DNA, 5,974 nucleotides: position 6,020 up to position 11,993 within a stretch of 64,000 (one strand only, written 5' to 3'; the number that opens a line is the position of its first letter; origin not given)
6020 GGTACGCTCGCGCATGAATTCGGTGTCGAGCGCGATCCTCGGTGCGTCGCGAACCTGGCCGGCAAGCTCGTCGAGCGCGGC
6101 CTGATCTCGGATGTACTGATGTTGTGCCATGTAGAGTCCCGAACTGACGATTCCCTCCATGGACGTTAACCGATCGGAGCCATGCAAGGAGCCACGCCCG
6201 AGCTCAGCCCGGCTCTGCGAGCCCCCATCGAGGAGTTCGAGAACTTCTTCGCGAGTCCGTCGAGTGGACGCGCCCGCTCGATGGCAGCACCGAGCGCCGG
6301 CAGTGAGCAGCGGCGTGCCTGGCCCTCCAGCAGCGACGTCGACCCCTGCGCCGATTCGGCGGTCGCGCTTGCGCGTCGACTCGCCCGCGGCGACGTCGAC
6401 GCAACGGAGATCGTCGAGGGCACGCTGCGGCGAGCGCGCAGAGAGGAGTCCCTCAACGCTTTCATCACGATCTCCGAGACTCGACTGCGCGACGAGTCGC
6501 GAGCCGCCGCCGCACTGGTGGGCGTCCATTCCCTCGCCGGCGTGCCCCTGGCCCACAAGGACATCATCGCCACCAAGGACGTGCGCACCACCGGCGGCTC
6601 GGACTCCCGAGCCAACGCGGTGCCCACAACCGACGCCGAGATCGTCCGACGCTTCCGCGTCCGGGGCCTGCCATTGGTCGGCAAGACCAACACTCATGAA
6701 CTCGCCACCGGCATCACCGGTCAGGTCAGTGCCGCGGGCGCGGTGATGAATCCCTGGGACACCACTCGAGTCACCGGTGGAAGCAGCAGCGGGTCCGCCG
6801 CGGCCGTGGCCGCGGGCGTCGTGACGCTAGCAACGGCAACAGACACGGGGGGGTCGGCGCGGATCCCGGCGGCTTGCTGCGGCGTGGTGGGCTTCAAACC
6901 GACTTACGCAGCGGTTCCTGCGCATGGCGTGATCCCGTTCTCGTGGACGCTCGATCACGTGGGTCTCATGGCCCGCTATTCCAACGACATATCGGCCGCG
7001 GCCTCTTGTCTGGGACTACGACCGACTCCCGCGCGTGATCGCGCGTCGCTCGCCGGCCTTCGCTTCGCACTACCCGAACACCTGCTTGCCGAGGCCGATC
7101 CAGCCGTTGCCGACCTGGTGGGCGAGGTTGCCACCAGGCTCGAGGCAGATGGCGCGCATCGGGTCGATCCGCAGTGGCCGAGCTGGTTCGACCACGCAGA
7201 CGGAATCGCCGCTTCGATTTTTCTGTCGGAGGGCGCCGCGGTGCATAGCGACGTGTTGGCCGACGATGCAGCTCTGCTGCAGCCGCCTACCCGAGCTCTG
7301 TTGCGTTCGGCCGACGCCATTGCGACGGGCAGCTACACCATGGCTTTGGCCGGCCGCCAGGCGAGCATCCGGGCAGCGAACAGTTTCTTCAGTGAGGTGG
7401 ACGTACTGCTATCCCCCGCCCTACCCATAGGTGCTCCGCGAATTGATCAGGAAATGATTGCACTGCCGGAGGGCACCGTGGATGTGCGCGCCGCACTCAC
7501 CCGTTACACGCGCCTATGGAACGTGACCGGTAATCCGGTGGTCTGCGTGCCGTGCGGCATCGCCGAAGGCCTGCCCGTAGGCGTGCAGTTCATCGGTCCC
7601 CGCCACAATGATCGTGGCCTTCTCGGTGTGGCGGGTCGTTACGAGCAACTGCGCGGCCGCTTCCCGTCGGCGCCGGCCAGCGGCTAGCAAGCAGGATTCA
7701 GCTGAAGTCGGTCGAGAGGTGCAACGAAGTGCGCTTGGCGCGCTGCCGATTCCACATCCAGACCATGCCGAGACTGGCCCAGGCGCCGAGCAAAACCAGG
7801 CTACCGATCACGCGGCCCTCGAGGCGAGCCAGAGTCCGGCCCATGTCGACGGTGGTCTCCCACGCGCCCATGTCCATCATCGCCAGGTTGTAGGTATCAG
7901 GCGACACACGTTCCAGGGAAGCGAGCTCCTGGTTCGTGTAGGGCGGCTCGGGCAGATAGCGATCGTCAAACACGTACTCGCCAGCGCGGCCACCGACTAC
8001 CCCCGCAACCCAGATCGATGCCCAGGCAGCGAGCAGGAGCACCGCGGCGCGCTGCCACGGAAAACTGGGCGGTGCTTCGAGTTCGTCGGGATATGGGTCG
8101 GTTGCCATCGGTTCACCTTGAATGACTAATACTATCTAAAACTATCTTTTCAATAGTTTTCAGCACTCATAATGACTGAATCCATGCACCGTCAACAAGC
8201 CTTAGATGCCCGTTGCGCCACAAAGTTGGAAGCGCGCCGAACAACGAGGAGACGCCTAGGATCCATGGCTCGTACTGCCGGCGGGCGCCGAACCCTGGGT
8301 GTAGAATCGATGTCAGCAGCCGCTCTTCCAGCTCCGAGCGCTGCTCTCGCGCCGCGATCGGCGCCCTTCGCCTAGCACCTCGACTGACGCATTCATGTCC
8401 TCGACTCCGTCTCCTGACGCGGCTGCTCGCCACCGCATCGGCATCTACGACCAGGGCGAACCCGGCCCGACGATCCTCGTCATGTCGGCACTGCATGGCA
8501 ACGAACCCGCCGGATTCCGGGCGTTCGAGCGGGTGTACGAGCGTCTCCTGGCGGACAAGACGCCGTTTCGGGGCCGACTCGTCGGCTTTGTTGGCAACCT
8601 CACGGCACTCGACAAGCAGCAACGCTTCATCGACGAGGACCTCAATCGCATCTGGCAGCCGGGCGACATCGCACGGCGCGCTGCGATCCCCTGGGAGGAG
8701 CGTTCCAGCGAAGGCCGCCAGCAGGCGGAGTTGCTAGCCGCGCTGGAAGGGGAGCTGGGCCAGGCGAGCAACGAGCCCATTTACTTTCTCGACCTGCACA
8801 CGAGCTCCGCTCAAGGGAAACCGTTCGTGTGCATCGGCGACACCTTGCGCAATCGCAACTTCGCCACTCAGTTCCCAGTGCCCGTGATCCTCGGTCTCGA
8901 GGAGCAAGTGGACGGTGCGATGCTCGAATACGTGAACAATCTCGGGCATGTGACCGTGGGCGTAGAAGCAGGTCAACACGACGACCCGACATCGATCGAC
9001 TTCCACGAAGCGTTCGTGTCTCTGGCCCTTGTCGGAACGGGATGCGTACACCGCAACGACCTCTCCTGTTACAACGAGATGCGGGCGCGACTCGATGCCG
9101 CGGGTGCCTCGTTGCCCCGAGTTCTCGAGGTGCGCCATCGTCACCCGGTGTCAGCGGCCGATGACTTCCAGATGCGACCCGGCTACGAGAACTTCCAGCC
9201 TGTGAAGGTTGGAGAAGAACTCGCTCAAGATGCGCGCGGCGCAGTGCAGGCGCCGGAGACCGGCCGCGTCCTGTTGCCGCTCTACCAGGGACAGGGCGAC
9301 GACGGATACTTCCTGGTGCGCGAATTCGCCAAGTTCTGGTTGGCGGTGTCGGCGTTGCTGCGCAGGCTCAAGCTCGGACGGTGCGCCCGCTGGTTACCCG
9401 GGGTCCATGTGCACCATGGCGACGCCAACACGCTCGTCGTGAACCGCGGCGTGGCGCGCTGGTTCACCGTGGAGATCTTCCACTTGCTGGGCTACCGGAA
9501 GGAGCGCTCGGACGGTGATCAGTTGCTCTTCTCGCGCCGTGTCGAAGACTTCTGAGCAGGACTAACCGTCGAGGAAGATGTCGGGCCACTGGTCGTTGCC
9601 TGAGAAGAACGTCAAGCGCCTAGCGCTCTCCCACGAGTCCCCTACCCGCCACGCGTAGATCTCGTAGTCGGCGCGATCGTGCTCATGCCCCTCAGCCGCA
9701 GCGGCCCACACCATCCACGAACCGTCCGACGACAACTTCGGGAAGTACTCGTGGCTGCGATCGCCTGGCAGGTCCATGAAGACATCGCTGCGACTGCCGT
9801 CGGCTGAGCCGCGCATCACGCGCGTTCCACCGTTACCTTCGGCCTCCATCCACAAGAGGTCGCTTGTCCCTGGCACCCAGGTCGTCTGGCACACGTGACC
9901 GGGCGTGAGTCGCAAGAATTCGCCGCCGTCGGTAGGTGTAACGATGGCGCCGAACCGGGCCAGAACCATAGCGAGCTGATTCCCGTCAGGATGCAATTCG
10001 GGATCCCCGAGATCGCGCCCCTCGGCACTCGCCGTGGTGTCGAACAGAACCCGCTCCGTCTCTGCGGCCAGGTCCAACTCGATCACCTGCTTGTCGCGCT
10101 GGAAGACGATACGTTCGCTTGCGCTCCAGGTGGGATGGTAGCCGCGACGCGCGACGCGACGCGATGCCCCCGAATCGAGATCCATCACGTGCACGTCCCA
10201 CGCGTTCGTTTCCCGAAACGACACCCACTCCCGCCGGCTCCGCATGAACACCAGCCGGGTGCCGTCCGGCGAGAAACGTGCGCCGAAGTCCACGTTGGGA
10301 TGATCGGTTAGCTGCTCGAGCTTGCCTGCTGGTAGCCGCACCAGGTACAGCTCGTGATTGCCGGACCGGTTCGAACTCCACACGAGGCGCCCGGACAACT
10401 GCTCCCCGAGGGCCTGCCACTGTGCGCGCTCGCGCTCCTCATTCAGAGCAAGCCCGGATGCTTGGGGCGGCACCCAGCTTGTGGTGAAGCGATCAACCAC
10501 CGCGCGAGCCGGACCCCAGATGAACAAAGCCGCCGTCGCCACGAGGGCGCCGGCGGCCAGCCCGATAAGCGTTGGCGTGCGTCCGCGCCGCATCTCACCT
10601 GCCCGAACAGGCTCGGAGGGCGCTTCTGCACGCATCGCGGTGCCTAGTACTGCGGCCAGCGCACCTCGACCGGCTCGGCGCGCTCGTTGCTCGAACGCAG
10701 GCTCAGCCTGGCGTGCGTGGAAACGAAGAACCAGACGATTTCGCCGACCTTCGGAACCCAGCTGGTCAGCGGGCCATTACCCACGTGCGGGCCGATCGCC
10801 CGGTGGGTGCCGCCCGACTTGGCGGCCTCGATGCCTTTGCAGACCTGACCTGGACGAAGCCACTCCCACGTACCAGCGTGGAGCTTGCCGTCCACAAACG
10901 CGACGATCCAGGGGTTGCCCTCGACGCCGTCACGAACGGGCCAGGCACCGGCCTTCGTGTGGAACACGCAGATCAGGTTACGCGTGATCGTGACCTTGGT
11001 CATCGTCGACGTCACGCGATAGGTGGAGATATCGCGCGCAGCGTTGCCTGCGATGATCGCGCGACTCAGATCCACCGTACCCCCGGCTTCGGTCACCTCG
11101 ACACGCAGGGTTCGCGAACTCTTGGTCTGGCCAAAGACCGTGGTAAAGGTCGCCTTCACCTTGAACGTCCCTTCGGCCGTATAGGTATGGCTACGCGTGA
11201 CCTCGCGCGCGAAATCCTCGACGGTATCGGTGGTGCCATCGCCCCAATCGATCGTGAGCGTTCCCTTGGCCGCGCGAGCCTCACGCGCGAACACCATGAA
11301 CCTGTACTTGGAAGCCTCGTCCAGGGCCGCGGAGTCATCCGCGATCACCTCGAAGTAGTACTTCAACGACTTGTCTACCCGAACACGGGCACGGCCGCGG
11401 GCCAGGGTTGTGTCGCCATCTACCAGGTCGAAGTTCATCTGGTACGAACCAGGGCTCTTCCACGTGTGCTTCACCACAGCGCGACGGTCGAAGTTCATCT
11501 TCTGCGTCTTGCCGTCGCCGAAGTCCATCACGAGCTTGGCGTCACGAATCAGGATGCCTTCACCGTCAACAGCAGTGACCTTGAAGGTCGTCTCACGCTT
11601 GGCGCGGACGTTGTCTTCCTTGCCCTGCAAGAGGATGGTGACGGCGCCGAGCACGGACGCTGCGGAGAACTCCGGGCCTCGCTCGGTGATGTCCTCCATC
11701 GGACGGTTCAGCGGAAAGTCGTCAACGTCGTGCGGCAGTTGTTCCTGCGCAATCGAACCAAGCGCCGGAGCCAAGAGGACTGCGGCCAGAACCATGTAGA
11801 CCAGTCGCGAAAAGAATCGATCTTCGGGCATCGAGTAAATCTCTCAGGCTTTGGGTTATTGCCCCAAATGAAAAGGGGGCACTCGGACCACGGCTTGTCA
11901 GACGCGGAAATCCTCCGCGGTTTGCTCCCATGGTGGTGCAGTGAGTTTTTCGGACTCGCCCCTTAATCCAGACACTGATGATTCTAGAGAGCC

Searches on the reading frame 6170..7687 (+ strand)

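Call 72: search_protein_families(library=pfam, max_evalue=0.00001, proteins=[window:6170-7687:+])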
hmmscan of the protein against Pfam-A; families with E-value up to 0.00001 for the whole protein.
window:6170-7687:+ (505 aa): 1 family
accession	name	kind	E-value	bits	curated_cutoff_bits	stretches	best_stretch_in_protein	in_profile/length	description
PF01425.27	Amidase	-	7.3e-87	292.7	27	1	80-485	1-445/445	Amidase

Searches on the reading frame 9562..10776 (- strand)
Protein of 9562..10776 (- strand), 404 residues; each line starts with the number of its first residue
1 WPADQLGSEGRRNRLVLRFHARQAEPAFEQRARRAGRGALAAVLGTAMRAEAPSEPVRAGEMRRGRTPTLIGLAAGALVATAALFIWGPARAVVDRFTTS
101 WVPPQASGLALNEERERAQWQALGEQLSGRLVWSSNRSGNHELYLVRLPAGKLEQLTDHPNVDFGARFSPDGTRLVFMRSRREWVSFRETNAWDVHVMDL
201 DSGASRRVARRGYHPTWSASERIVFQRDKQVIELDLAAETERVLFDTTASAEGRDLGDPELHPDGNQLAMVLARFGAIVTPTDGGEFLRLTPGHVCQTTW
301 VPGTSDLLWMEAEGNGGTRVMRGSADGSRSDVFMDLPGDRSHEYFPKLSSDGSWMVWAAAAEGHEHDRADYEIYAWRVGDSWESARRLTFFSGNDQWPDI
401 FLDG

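Call 72: search_protein_families(library=pfam, max_evalue=0.00001, proteins=[window:9562-10776:-])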
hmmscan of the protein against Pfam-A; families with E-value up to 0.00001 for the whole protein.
window:9562-10776:- (404 aa): 1 family
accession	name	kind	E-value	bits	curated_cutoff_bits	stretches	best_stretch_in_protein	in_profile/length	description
PF07676.18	PD40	-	2.5e-14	53.2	20.9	0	153-181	1-29/38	WD40-like Beta Propeller Repeat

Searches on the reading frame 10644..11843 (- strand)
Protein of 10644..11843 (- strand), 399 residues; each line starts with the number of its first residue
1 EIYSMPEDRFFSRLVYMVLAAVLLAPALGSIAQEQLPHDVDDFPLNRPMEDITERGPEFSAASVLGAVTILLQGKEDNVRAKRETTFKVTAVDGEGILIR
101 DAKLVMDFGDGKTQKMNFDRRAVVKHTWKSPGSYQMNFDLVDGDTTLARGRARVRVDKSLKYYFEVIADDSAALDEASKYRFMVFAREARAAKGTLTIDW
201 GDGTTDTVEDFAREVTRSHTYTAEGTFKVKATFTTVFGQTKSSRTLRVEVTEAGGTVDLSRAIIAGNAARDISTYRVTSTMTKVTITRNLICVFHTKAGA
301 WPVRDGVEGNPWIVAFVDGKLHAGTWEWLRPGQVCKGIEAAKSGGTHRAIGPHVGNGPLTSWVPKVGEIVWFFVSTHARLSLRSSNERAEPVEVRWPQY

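Call 72: search_protein_families(library=pfam, max_evalue=0.00001, proteins=[window:10644-11843:-])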
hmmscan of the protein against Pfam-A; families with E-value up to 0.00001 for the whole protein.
window:10644-11843:- (399 aa): 2 families
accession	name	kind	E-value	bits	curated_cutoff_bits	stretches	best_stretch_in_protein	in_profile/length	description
PF18911.6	PKD_4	-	1e-10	41.9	27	0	174-250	14-85/85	PKD domain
PF00801.26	PKD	-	3.1e-08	33.9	23.5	0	106-139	34-64/80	PKD domain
